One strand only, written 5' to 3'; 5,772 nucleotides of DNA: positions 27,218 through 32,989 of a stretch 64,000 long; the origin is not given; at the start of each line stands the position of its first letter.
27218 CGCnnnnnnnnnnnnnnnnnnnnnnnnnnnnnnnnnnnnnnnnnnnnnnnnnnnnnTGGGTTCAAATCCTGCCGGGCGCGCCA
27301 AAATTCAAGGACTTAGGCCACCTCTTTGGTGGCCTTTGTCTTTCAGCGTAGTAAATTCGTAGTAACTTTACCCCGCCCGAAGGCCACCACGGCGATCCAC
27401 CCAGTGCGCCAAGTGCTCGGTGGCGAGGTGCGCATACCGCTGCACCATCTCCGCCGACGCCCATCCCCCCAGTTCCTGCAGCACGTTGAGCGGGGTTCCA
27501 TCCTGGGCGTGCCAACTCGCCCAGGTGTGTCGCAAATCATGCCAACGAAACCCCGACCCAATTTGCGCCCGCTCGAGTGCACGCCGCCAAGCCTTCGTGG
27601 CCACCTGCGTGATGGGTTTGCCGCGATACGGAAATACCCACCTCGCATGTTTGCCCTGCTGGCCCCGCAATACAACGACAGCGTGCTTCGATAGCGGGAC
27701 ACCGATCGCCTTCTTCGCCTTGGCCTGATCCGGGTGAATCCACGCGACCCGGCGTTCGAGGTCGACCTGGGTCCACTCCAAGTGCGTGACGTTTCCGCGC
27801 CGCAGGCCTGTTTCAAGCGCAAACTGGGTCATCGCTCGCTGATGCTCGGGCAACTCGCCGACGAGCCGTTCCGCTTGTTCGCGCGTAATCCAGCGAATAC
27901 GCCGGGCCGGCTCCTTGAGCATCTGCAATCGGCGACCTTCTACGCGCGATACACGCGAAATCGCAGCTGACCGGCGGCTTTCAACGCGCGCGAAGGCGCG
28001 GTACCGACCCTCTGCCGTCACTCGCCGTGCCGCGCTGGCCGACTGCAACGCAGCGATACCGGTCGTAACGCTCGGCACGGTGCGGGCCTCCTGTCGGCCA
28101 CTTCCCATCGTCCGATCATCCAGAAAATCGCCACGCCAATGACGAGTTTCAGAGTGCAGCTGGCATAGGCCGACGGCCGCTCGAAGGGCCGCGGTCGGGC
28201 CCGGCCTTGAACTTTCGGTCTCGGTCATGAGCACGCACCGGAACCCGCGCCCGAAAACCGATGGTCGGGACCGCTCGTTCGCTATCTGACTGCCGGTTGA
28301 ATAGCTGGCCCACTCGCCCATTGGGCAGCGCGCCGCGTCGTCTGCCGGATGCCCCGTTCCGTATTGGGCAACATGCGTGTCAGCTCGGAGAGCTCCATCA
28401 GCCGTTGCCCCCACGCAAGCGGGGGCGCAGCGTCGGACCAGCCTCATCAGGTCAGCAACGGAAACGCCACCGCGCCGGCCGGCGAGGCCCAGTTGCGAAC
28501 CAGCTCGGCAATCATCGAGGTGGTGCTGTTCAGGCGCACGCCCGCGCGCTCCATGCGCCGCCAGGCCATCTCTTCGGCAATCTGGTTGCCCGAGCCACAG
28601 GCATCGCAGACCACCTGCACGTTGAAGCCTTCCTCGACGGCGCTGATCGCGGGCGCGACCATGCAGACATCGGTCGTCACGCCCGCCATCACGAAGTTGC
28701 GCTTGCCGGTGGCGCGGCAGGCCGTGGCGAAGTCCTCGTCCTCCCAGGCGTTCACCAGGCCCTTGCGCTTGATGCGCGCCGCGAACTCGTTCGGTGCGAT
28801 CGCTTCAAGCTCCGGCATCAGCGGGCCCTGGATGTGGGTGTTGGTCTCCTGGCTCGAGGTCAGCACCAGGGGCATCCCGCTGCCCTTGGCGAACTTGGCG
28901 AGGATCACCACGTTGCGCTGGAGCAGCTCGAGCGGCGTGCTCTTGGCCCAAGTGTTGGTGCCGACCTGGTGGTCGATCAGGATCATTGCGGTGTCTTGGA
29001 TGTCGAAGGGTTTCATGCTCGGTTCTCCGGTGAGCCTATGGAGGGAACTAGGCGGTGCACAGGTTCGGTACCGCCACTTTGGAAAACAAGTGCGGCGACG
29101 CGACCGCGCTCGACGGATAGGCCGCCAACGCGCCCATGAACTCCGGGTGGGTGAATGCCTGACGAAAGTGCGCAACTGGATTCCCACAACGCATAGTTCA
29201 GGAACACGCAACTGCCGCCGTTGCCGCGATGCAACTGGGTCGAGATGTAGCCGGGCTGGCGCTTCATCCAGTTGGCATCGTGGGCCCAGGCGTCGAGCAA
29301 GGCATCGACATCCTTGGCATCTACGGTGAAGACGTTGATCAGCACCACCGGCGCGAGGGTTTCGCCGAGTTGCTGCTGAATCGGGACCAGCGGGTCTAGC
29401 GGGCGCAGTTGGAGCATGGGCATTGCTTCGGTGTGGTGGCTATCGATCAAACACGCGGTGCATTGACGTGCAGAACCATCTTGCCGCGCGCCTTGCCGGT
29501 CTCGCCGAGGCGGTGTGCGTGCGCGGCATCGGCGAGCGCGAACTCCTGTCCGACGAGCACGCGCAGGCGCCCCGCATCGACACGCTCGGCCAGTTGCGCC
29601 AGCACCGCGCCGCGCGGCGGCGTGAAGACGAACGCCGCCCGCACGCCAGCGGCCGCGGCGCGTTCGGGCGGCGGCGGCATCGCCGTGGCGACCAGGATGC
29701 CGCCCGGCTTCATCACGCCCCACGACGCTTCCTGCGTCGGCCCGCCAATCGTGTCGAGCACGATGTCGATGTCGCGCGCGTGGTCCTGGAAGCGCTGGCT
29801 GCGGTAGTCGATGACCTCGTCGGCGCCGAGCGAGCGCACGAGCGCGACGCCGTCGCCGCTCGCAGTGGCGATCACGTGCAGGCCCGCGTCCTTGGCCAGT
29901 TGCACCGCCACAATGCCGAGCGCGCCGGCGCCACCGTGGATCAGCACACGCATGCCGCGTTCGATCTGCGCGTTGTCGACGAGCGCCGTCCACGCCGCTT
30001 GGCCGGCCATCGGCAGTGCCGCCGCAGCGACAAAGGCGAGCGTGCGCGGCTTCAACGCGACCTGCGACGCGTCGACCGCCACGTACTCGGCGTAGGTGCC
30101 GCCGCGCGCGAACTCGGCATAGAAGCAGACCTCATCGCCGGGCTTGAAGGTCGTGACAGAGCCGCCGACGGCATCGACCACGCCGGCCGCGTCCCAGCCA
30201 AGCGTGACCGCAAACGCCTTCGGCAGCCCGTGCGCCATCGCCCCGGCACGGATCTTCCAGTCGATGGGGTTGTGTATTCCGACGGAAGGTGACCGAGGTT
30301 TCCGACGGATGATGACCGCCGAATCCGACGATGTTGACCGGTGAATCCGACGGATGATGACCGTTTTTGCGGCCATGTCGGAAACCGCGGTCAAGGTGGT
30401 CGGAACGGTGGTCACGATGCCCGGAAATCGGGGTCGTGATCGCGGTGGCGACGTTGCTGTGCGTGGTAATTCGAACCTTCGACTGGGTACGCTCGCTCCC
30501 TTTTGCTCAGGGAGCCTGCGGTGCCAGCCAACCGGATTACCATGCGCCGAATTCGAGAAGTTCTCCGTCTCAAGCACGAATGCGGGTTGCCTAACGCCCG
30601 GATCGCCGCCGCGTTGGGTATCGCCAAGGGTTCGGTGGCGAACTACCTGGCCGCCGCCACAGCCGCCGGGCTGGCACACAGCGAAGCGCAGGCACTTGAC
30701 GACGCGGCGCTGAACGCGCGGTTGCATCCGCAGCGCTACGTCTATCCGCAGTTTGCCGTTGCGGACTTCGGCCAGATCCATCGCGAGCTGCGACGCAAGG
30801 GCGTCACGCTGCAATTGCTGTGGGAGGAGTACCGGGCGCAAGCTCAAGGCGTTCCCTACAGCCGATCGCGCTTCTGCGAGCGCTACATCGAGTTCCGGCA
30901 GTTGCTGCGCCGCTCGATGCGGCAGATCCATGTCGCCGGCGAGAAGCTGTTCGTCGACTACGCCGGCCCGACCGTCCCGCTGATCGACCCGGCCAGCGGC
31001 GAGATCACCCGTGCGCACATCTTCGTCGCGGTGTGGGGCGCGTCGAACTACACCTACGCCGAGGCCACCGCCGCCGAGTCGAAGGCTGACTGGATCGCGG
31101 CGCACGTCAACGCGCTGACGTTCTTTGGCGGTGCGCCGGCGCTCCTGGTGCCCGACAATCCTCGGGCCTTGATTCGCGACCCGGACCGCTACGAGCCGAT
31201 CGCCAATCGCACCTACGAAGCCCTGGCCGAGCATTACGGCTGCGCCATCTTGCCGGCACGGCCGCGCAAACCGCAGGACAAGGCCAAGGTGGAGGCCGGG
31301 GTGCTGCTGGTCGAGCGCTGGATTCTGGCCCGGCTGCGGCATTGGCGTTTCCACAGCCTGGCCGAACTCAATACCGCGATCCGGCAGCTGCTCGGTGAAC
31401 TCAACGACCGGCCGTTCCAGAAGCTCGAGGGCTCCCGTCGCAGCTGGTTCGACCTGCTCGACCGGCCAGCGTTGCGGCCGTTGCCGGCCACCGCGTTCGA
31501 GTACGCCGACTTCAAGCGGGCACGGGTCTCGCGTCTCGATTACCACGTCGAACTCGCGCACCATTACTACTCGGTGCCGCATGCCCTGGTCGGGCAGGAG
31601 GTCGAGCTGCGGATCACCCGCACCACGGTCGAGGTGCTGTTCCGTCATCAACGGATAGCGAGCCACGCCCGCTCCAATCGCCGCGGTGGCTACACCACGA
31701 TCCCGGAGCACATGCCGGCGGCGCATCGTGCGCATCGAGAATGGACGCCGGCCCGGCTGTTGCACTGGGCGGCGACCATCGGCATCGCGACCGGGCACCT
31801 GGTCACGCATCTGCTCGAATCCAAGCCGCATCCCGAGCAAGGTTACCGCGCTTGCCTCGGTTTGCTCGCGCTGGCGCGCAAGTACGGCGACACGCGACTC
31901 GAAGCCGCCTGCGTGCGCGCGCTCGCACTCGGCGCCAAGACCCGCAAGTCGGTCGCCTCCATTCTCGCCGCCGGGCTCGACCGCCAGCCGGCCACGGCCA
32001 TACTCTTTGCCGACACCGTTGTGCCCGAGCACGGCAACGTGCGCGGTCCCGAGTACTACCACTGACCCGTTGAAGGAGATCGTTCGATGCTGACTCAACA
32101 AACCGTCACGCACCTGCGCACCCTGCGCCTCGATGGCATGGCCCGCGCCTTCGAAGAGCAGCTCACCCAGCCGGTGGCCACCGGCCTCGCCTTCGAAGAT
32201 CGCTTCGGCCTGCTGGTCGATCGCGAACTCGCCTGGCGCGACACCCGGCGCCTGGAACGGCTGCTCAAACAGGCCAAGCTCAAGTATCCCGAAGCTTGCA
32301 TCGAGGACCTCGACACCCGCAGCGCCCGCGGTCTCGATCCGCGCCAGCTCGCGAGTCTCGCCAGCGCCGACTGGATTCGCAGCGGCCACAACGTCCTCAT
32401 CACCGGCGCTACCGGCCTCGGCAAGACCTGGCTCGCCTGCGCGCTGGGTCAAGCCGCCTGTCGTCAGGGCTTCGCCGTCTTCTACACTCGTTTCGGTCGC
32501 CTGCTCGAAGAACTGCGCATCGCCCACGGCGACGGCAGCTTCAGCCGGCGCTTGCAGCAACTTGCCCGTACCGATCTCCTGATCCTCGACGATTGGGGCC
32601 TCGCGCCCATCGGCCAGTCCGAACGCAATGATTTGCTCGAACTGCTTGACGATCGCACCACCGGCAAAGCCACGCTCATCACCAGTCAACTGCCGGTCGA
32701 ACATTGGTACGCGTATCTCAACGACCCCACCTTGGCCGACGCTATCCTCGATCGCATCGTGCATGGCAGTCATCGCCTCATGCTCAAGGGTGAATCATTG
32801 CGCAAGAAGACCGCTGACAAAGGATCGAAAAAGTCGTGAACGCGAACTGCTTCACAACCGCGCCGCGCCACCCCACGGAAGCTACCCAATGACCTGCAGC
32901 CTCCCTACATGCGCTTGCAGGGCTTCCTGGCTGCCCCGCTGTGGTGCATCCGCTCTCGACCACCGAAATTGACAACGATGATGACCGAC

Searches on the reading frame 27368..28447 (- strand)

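Call 67: search_protein_families(library=pfam, proteins=[window:27368-28447:-], max_evalue=0.01)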
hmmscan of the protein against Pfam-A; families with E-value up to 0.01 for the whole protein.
window:27368-28447:- (359 aa): 1 family
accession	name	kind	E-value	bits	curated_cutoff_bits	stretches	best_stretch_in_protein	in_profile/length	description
PF00589.27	Phage_integrase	-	5.1e-35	121.2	27.1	1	186-344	2-171/172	Phage integrase family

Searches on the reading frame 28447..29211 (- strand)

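Call 67: search_protein_families(library=pfam, proteins=[window:28447-29211:-], max_evalue=0.01)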
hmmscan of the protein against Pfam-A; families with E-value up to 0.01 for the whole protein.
window:28447-29211:- (254 aa): 1 family
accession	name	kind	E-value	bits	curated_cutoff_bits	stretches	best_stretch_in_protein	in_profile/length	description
PF00857.26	Isochorismatase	-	3.6e-19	69.9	27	1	74-230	1-173/175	Isochorismatase domain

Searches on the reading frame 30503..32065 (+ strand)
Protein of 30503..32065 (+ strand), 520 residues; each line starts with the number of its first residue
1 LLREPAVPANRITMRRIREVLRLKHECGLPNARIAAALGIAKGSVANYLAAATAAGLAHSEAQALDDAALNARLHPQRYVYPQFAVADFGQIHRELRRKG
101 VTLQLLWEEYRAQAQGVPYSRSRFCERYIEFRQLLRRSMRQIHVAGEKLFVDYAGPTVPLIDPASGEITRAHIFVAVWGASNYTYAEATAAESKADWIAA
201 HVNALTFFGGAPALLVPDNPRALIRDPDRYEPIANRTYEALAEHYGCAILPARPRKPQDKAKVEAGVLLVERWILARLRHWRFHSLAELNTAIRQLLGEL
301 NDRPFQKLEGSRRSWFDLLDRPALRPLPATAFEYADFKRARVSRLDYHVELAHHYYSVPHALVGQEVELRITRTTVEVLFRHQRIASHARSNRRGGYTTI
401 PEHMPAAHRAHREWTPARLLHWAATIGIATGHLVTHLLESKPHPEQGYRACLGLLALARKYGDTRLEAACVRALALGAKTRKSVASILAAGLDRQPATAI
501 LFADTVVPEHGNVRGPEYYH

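Call 67: search_protein_families(library=pfam, proteins=[window:30503-32065:+], max_evalue=0.01)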
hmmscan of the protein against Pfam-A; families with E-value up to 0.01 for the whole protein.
window:30503-32065:+ (520 aa): 5 families
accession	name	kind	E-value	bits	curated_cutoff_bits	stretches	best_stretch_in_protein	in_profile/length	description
PF22483.2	Mu-transpos_C_2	-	3.8e-19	68.6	27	1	327-399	1-72/73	Mu transposase, C-terminal domain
PF00665.32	rve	-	1.5e-06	28.8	32.6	1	170-257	23-102/102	Integrase core domain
PF08281.18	Sigma70_r4_2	-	1.7e-05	24.8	25.7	1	18-52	16-50/54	Sigma-70, region 4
PF22943.2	HTH_68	-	0.00048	20.1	27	1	14-46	4-35/45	Putative helix-turn-helix domain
PF13384.12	HTH_23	-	0.0035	17.5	24.6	0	15-57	5-46/50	Homeodomain-like domain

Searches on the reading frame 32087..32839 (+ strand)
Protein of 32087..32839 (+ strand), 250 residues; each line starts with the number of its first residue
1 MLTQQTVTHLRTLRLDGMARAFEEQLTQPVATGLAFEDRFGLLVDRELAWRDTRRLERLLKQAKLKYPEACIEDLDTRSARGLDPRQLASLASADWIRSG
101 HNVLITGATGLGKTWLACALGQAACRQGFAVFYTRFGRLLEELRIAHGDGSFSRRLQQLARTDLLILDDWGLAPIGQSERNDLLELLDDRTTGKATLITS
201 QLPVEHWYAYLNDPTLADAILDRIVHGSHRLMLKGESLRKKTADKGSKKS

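Call 67: search_protein_families(library=pfam, proteins=[window:32087-32839:+], max_evalue=0.01)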
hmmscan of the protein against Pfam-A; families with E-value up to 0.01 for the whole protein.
window:32087-32839:+ (250 aa): 5 families
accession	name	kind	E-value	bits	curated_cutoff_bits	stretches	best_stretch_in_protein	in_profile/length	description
PF01695.23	IstB_IS21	-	1.3e-81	274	24.1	1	9-243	2-235/238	IstB-like ATP binding protein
PF13191.12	AAA_16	-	6.6e-05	23.9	32.6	1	87-186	11-119/167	AAA ATPase domain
PF13481.12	AAA_25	-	0.00012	22.2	27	1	69-133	4-65/195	AAA domain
PF20720.3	nSTAND3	-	0.0007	19.8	27.2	1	97-134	14-51/155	Novel STAND NTPase 3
PF00308.24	Bac_DnaA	-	0.0048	17.6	23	1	96-171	29-107/162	Bacterial DnaA ATPAse domain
